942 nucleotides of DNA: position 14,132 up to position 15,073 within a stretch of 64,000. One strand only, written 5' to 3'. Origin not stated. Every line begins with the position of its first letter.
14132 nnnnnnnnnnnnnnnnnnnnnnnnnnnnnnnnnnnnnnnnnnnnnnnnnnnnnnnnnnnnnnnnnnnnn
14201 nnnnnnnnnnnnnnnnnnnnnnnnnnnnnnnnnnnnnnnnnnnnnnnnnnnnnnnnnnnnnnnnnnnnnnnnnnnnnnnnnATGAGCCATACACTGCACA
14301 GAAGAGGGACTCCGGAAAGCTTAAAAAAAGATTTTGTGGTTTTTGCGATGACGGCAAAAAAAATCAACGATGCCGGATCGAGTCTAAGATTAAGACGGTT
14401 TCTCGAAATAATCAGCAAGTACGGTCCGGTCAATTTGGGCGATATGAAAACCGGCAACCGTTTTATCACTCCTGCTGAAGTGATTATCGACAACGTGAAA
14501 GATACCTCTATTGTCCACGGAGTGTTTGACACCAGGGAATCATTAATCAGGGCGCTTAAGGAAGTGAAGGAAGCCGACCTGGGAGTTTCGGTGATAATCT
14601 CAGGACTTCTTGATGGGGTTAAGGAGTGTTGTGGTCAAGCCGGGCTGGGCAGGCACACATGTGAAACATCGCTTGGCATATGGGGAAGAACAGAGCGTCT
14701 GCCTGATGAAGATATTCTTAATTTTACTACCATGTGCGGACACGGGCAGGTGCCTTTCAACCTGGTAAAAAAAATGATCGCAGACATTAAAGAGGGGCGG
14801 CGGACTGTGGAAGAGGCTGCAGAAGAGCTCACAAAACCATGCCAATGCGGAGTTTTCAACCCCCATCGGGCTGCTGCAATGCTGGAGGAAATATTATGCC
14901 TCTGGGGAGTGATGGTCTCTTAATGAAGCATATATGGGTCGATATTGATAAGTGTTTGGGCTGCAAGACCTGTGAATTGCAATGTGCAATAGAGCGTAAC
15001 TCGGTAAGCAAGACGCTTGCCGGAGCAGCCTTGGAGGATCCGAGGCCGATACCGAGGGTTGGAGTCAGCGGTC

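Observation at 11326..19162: Sigma-54/PrpR-controlled six-gene redox operon built around a compact CooS-type CODH homologue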

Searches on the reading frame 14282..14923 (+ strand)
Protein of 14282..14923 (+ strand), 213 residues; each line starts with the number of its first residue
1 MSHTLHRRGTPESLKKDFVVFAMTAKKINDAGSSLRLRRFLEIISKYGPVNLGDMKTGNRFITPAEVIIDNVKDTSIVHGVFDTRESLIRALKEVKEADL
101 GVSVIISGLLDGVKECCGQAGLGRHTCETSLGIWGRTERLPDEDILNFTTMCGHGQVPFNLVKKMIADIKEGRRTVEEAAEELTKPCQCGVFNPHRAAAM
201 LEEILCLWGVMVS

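Call 3: search_protein_families(library=pfam, proteins=[window:14282-14923:+], max_evalue=0.01)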
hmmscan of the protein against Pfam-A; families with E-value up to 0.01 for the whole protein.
window:14282-14923:+ (213 aa): 0 families

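Call 5: search_protein_families(library=ncbifam, proteins=[window:14282-14923:+], max_evalue=0.01)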
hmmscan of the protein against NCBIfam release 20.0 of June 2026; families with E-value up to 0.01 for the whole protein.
window:14282-14923:+ (213 aa): 0 families

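Call 22: find_homologous_proteins(query=window:14282-14923:+, max_evalue=0.001)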
Query window:14282-14923:+ (213 aa): 1511 proteins with E <= 0.001 among 1871 candidates; the best 120 are listed.
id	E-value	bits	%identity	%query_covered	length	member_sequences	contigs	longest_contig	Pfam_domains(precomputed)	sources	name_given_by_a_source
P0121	3.9e-139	479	100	100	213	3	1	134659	-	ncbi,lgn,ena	-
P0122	1.1e-136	471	98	100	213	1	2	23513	-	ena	-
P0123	1.2e-122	425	88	100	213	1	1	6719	-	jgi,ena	jgi:hypothetical protein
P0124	1.2e-115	402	82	100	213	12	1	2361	-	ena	-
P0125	1.5e-110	386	79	100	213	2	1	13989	-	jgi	jgi:hypothetical protein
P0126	1.6e-109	382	77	100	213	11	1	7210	-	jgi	jgi:hypothetical protein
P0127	3.0e-109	381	77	100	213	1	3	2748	-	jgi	jgi:hypothetical protein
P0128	7.6e-109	380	79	100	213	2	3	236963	-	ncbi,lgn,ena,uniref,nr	ncbi:conserved hypothetical protein [Thermosinus carboxydivorans Nor1]|uniref:Uncharacterized protei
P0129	1.1e-108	380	77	100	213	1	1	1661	-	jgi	jgi:hypothetical protein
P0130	5.6e-108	377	74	100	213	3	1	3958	-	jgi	jgi:hypothetical protein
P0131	9.3e-108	377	76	100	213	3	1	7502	-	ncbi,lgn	-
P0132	9.5e-108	377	76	100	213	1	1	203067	-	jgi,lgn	-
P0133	1.7e-107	376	76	100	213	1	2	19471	-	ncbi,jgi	-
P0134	2.1e-107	375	76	100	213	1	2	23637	-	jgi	jgi:hypothetical protein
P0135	1.4e-106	373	75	100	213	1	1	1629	-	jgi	jgi:hypothetical protein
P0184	2.7e-96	339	68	100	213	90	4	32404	-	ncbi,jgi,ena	ncbi:MAG: hypothetical protein ABSD96_03345 [Candidatus Korobacteraceae bacterium]|jgi:hypothetical 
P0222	2.6e-73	264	56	98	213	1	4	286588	-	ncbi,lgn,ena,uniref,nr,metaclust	ncbi:hypothetical protein [Desulfitibacter alkalitolerans]|uniref:hypothetical protein n=1 Tax=Desul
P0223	3.1e-73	264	57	98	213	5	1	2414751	-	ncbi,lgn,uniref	ncbi:hypothetical protein MHOCP_16820 [Moorella humiferrea]|uniref:hypothetical protein n=1 Tax=Neom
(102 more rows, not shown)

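Call 23: find_encoding_contigs(protein=P0223, flank=8000, max_places=1)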
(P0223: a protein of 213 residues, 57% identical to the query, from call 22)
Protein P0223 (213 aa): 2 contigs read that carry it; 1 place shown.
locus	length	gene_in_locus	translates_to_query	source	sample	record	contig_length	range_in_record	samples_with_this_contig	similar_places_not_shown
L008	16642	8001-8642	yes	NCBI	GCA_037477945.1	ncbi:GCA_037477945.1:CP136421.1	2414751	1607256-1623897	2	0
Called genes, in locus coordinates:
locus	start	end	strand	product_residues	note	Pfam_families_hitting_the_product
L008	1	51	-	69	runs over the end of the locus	PF12844:HTH_19, PF13443:HTH_26 (weak), PF13560:HTH_31, PF01381:HTH_3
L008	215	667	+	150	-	PF12844:HTH_19, PF13560:HTH_31, PF01381:HTH_3, PF13443:HTH_26 (weak)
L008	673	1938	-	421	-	PF03600:CitMHS, PF07158:MatC_N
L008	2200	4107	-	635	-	PF06506:PrpR_N, PF00989:PAS, PF13188:PAS_8 (weak), PF13426:PAS_9, PF00158:Sigma54_activat, PF14532:Sigma54_activ_2, PF25601:AAA_lid_14, PF02954:HTH_8, +3 more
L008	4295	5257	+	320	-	PF08240:ADH_N, PF16912:Glu_dehyd_C, PF00107:ADH_zinc_N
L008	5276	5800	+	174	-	PF12797:Fer4_2 (faint), PF13187:Fer4_9 (faint), PF13247:Fer4_11, PF12838:Fer4_7 (weak), PF25160:LdpA_Fe-S-bd (weak), PF00037:Fer4 (weak), PF12837:Fer4_6 (weak), PF13237:Fer4_10 (weak), +1 more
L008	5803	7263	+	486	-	PF03063:Prismane (weak)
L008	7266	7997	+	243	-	PF00037:Fer4 (weak), PF12797:Fer4_2 (faint), PF12837:Fer4_6 (faint), PF12838:Fer4_7, PF13187:Fer4_9 (faint), PF13237:Fer4_10 (weak), PF14697:Fer4_21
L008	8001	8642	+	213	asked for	-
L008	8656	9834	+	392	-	PF01266:DAO (faint), PF07992:Pyr_redox_2, PF13738:Pyr_redox_3, PF00070:Pyr_redox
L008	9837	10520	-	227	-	PF00657:Lipase_GDSL, PF13472:Lipase_GDSL_2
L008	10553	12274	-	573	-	PF00111:Fer2, PF13510:Fer2_4, PF10588:NADH-G_4Fe-4S_3, PF14697:Fer4_21 (weak), PF22117:Fer4_Nqo3 (weak), PF12838:Fer4_7 (weak), PF02906:Fe_hyd_lg_C, PF02256:Fe_hyd_SSU, +2 more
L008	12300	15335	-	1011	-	PF01257:2Fe-2S_thioredx (weak), PF01512:Complex1_51K, PF10589:NADH_4Fe-4S, PF14691:Fer4_20, PF01266:DAO (weak), PF01946:Thi4 (weak), PF07992:Pyr_redox_2, PF13450:NAD_binding_8, +6 more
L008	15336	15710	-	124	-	-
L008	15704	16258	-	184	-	PF02518:HATPase_c, PF13589:HATPase_c_3 (weak)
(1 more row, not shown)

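Call 24: find_encoding_contigs(protein=P0222, flank=8000, max_places=1)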
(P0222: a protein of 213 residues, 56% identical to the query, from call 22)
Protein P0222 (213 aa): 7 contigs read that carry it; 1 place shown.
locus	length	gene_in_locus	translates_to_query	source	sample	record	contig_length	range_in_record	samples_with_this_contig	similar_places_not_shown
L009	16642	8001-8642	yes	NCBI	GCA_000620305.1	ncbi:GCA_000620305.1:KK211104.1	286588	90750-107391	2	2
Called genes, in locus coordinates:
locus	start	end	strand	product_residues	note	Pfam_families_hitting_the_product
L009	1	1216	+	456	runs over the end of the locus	PF00342:PGI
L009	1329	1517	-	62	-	PF01361:Tautomerase, PF14552:Tautomerase_2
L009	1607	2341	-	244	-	PF02604:PhdYeFM_antitox (weak), PF05685:Uma2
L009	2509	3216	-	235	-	PF00072:Response_reg, PF08279:HTH_11 (weak)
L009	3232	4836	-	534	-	PF17203:sCache_3_2, PF14689:SPOB_a, PF02518:HATPase_c, PF14501:HATPase_c_5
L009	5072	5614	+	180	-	PF12838:Fer4_7 (faint), PF13187:Fer4_9 (faint), PF12837:Fer4_6 (faint), PF13237:Fer4_10 (faint), PF13247:Fer4_11, PF00037:Fer4 (weak)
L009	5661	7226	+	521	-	PF03063:Prismane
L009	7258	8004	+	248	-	PF00037:Fer4 (weak), PF12797:Fer4_2 (faint), PF12837:Fer4_6 (faint), PF12838:Fer4_7 (faint), PF14697:Fer4_21 (weak)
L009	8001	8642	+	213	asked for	-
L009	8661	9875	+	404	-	PF01946:Thi4 (faint), PF03486:HI0933_like (faint), PF07992:Pyr_redox_2, PF13738:Pyr_redox_3, PF18267:Rubredoxin_C (faint), PF00070:Pyr_redox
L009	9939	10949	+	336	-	PF03401:TctC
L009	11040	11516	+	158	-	PF07331:TctB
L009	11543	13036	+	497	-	PF01970:TctA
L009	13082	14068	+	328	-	PF08240:ADH_N, PF16912:Glu_dehyd_C, PF00107:ADH_zinc_N, PF13602:ADH_zinc_N_2 (weak)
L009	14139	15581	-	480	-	PF06253:MTTB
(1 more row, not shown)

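Call 25: find_encoding_contigs(protein=P0184, flank=8000, max_places=1)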
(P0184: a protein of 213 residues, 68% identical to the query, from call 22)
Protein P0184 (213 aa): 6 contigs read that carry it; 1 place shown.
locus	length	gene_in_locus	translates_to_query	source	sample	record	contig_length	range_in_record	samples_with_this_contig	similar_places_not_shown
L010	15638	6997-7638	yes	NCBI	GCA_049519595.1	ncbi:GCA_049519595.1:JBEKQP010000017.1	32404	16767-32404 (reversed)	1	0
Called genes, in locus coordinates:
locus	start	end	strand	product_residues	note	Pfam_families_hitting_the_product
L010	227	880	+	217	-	PF13462:Thioredoxin_4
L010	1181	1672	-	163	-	-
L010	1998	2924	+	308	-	PF00837:T4_deiodinase, PF00578:AhpC-TSA, PF08534:Redoxin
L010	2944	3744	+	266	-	PF12146:Hydrolase_4, PF00561:Abhydrolase_1, PF12697:Abhydrolase_6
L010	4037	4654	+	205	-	PF00081:Sod_Fe_N, PF02777:Sod_Fe_C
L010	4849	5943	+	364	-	PF02615:Ldh_2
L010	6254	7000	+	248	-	PF00037:Fer4 (faint), PF12837:Fer4_6 (faint)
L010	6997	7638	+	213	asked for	-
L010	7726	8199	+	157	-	PF13247:Fer4_11, PF13237:Fer4_10 (weak), PF12837:Fer4_6 (faint), PF12838:Fer4_7, PF13187:Fer4_9 (weak), PF00037:Fer4 (weak), PF12838:Fer4_7 (weak)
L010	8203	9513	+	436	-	PF03063:Prismane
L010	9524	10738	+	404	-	PF00890:FAD_binding_2 (faint), PF01134:GIDA (faint), PF03486:HI0933_like (faint), PF07992:Pyr_redox_2, PF13738:Pyr_redox_3, PF00070:Pyr_redox, PF01266:DAO (weak), PF18267:Rubredoxin_C (weak), +2 more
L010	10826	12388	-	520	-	PF00171:Aldedh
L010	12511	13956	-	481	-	PF00083:Sugar_tr, PF07690:MFS_1, PF13347:MFS_2 (faint)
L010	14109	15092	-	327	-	PF04199:Cyclase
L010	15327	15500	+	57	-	-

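Call 33: find_related_loci(query=A1, collection=genome_contigs, flank=10000)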
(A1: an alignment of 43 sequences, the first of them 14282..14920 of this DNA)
Query A1 (213 aa) in genome_contigs; peptide patterns used: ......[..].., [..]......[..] (x = any residue, [..] = any of these).
599 stretches matched a pattern (row limit reached: there are more); 592 encode a relative of the query (tblastn E <= 1e-3); the best 80 are kept; 79 distinct loci.
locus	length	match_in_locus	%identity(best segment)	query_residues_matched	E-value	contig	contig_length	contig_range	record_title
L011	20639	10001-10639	77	1-213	5e-115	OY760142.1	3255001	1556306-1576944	MAG: Nitrospirota bacterium isolate 41fe4016-ed88-40a2-aca4-2b8d86c50af7 genome assembly, chromosome: 1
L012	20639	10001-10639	76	1-213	4e-114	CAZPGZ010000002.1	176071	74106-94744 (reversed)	MAG TPA_asm: uncultured Nitrospiraceae bacterium isolate binchicken_co20_233 genome assembly, contig: NODE_179_length_17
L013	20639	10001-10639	73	1-213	3e-110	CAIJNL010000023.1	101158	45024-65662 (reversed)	MAG: uncultured Nitrospiraceae bacterium isolate AlinenLipids_bin-2809 genome assembly, contig: bin-2809:23/48, whole ge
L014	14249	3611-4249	71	1-213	1e-107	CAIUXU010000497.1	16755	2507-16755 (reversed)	MAG: uncultured Syntrophobacterales bacterium isolate Day2-6_bin-621 genome assembly, contig: bin-621:497/575, whole gen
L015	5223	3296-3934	72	1-213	2e-107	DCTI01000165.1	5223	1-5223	MAG TPA_asm: Negativicutes bacterium UBA1444 UBA1444_contig_59205, whole genome shotgun sequence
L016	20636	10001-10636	70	1-212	1e-103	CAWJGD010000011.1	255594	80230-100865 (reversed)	MAG: uncultured Acidobacteriota bacterium isolate MFD05377.bin.2.28 genome assembly, contig: contig_135533, whole genome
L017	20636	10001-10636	69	1-212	3e-103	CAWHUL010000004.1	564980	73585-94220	MAG: uncultured Acidobacteriota bacterium isolate MFD06435.bin.2.146 genome assembly, contig: contig_22473, whole genome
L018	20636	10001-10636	69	1-212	1e-102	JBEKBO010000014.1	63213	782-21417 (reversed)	MAG: Candidatus Korobacteraceae bacterium isolate SPRUCE 138 SPRUCE_138_14, whole genome shotgun sequence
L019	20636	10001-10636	69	1-212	4e-101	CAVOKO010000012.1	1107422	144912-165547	MAG: uncultured Acidobacteriota bacterium isolate MFD00082.bin.1.133 genome assembly, contig: contig_9774, whole genome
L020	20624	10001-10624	58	1-208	1e-79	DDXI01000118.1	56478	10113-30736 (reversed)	MAG TPA_asm: Peptococcaceae bacterium UBA2264 UBA2264_contig_14220, whole genome shotgun sequence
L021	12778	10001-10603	60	1-201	9e-79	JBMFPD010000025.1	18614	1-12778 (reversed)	MAG: Anaerolineae bacterium isolate KM4338-54 NODE_25_length_18614_cov_3.308140, whole genome shotgun sequence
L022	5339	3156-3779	56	1-208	3e-78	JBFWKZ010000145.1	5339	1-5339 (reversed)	MAG: Oscillospiraceae bacterium isolate CA_2019_NHSR_54 NODE_32236_length_5339_cov_5.197621_NHSR, whole genome shotgun s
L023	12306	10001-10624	56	1-208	4e-78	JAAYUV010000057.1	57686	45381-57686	MAG: Peptococcaceae bacterium isolate AS27yjCOA_185 93573_AS27, whole genome shotgun sequence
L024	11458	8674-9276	59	1-201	8e-77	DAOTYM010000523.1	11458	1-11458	MAG TPA_asm: Anaerolineae bacterium isolate H25_343 k127_1052443, whole genome shotgun sequence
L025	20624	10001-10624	54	1-208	1e-76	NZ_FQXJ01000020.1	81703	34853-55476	Desulfosporosinus lacus DSM 15449, whole genome shotgun sequence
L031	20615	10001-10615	54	1-205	1e-72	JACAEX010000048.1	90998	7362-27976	MAG: Syntrophaceae bacterium isolate L.E.D.62 k119_152329, whole genome shotgun sequence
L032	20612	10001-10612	52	1-204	7e-72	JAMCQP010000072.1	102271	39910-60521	MAG: Bacillota bacterium isolate FK_Sedi_A_Bin.38 NODE_265_length_102271_cov_4.60546, whole genome shotgun sequence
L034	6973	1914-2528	52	1-205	4e-72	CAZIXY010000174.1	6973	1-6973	MAG TPA_asm: uncultured Desulfobacteraceae bacterium isolate binchicken_co256_358 genome assembly, contig: NODE_32332_le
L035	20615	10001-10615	50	1-205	1e-71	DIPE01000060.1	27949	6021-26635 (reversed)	MAG TPA_asm: Firmicutes bacterium UBA5496 UBA5496_contig_1906, whole genome shotgun sequence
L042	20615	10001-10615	48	1-205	1e-69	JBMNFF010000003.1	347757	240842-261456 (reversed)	MAG: Bacillota bacterium isolate SBF912LR0HQ0014 contig_13758, whole genome shotgun sequence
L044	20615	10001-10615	49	1-205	2e-68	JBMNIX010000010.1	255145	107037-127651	MAG: bacterium isolate SBF912LR0HQ0175 contig_58263, whole genome shotgun sequence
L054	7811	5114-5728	48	1-204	2e-65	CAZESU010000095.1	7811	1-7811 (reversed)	MAG TPA_asm: uncultured Oscillospiraceae bacterium isolate SRP222994_co1_99 genome assembly, contig: NODE_19241_length_7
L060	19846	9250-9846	48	1-201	3e-64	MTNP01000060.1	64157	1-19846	MAG: Dehalococcoides sp. JdFR-54 JGI24020J35080_1000188, whole genome shotgun sequence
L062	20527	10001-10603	46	1-201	4e-64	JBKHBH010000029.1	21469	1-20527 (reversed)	MAG: Thermovirgaceae bacterium isolate D1M01_45 NODE_3471_length_21469_cov_7.061829, whole genome shotgun sequence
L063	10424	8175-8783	49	1-201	4e-64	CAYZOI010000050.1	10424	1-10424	MAG TPA_asm: uncultured Dehalococcoidaceae bacterium isolate SRP077602_co2_376 genome assembly, contig: NODE_9657_length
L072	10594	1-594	48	7-204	1e-61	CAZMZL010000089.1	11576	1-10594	MAG TPA_asm: uncultured Anaerolineaceae bacterium isolate binchicken_co121_8 genome assembly, contig: NODE_4220_length_1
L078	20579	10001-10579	49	1-193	2e-60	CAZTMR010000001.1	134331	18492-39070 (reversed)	MAG TPA_asm: uncultured Dehalococcoidaceae bacterium isolate SRP141376_co1_379 genome assembly, contig: NODE_277_length_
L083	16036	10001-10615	43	1-205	4e-58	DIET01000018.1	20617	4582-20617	MAG TPA_asm: Peptococcaceae bacterium UBA5767 UBA5767_contig_49472, whole genome shotgun sequence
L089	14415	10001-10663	45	1-205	1e-57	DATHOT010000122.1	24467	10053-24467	MAG TPA_asm: Bryobacteraceae bacterium isolate SMAG_U12691 k141_2073833, whole genome shotgun sequence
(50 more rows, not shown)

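Call 39: predict_structure(alignment_id=A1)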
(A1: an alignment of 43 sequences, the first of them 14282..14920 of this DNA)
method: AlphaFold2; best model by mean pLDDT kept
length: 213 residues; sequences in the alignment: 43
mean_pLDDT: 86.0   pTM: 0.85
mean pLDDT of the five models: 86.0, 84.7, 76.5, 74.7, 73.1
residues with pLDDT >= 90: 118; 70-90: 65; 50-70: 28; < 50: 2
segments of 3 or more residues with pLDDT < 50: none
pLDDT, mean of each block of 10 residues (from residue 1): 64 89 88 95 97 92 95 94 96 96 89 92 75 57 77 77 92 95 82 91 81 60
secondary structure, 60 per line:
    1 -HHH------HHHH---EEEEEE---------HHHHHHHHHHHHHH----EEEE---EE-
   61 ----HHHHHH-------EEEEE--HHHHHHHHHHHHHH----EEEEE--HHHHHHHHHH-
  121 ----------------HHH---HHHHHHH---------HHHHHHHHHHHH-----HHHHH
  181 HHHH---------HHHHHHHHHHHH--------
elements in order: H11-14 E18-23 H33-46 E51-54 H65-70 E78-82 H85-98 E103-107 H110-119 H143-149 H159-170 H176-184 H194-205
